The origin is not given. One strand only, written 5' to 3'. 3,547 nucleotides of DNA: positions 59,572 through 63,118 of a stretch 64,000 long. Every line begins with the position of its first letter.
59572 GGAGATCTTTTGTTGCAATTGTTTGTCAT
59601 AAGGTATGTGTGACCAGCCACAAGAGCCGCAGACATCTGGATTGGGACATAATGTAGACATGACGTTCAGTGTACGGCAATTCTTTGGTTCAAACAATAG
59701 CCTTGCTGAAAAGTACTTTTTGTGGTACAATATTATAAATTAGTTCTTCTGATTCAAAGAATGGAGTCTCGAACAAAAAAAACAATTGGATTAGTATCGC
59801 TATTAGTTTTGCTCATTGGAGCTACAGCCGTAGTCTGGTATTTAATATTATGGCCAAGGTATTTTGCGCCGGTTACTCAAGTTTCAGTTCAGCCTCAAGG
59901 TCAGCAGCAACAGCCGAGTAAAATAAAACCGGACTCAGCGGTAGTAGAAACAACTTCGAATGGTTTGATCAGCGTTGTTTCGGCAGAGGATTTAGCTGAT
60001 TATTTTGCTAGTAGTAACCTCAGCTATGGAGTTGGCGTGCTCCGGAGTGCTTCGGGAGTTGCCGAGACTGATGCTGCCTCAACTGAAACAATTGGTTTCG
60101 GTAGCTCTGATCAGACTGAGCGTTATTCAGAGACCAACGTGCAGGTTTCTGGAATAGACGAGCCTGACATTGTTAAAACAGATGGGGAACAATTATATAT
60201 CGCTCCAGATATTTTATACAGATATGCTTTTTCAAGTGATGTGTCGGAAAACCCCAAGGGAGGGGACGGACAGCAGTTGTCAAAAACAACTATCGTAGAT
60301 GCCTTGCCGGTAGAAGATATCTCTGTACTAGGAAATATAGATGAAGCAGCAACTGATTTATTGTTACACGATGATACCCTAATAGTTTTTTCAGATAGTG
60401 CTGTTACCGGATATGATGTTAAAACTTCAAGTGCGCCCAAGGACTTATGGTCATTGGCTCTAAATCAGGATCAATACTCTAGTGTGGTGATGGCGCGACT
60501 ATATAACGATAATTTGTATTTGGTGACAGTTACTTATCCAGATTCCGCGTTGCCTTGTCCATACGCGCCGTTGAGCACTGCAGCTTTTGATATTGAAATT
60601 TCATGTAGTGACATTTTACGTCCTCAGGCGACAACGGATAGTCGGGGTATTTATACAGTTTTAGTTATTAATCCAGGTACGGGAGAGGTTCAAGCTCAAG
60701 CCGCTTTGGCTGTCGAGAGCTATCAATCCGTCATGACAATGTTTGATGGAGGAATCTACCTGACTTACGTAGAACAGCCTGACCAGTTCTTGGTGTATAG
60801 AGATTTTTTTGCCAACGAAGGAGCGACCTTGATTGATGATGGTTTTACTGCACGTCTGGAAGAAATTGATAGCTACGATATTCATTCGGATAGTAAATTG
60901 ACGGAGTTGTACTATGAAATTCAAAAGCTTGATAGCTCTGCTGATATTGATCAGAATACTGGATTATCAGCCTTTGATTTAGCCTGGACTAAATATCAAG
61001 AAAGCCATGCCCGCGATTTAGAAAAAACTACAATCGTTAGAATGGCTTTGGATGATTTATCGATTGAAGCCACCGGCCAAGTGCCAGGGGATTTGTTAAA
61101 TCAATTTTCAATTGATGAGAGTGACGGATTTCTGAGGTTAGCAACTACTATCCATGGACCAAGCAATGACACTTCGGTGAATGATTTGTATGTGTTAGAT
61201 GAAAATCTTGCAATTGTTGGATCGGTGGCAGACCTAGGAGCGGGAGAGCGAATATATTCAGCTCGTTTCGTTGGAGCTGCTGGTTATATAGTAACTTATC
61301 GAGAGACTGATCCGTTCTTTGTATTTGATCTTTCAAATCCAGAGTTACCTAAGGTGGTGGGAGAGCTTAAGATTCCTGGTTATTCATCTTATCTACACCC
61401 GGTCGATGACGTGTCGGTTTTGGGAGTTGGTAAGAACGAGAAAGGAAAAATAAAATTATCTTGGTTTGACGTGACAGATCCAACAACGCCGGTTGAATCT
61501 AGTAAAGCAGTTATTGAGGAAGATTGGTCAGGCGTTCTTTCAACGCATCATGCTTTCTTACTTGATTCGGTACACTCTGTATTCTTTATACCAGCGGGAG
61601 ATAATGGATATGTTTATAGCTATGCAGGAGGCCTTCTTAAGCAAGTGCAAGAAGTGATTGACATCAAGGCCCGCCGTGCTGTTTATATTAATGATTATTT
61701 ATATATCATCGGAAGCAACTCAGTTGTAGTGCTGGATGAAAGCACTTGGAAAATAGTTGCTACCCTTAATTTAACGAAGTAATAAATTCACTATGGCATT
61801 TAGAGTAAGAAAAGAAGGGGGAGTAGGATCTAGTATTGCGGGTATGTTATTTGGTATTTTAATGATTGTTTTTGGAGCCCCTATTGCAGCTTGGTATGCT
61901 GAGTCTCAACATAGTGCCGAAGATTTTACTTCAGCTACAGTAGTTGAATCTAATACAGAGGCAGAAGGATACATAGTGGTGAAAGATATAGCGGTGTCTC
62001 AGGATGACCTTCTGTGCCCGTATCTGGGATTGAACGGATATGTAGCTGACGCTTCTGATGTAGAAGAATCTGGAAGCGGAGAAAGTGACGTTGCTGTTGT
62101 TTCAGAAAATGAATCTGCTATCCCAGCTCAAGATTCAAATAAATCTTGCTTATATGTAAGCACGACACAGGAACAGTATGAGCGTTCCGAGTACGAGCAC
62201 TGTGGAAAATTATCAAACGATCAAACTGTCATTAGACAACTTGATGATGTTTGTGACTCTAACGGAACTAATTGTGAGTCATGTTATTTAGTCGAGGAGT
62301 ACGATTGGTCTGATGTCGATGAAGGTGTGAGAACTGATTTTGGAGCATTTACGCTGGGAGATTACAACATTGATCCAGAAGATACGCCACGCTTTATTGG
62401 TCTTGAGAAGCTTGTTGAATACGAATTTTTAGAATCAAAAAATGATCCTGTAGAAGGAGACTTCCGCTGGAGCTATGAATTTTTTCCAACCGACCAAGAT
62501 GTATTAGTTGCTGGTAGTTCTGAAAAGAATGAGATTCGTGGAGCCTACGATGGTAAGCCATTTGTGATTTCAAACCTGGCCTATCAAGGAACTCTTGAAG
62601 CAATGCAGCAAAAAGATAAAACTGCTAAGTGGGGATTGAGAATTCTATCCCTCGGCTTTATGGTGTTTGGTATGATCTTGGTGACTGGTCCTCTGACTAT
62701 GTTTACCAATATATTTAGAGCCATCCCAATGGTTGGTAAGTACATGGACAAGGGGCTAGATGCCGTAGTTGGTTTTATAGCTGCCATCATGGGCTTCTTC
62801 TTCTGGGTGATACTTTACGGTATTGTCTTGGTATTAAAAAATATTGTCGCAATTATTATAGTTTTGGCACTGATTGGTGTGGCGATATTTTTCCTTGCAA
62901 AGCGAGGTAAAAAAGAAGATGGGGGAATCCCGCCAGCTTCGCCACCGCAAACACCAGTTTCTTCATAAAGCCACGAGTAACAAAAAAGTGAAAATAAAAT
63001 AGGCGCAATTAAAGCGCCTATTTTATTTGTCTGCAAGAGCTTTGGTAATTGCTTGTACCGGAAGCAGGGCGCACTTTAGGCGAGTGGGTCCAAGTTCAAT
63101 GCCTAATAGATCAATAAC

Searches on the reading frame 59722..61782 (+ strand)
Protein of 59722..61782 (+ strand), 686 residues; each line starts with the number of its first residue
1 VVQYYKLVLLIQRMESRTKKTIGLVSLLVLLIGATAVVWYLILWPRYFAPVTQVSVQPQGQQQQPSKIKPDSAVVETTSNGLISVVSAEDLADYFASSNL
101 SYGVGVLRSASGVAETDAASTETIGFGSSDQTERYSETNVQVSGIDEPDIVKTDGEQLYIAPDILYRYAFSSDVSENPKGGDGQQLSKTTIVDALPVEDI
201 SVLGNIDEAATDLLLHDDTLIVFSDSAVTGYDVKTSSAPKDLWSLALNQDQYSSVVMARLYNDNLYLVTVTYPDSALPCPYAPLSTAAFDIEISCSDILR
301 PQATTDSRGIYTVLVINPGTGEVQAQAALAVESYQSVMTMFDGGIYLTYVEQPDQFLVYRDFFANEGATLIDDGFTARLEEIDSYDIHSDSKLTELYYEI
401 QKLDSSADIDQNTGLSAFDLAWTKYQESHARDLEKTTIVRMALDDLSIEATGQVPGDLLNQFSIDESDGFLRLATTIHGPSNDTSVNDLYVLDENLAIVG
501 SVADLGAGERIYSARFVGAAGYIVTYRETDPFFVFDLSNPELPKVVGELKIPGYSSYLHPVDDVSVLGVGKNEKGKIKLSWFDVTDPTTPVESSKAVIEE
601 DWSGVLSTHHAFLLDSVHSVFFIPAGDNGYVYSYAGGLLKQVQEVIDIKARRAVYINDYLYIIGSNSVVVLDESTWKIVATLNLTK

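Call 59: search_protein_families(library=pfam, proteins=[window:59722-61782:+], max_evalue=0.001)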
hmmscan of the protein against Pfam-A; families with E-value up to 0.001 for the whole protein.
window:59722-61782:+ (686 aa): 1 family
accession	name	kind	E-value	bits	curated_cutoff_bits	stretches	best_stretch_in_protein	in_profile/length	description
PF09826.15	Beta_propel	-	7.2e-103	345.5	22.4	1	135-675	1-494/495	Beta propeller domain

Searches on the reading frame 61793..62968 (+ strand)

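Call 59: search_protein_families(library=pfam, proteins=[window:61793-62968:+], max_evalue=0.001)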
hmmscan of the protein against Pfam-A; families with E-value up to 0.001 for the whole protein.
window:61793-62968:+ (391 aa): 1 family
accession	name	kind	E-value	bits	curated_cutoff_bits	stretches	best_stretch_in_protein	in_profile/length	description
PF07787.17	TMEM43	-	2.9e-09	37.1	23.3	1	214-337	116-239/250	Transmembrane protein 43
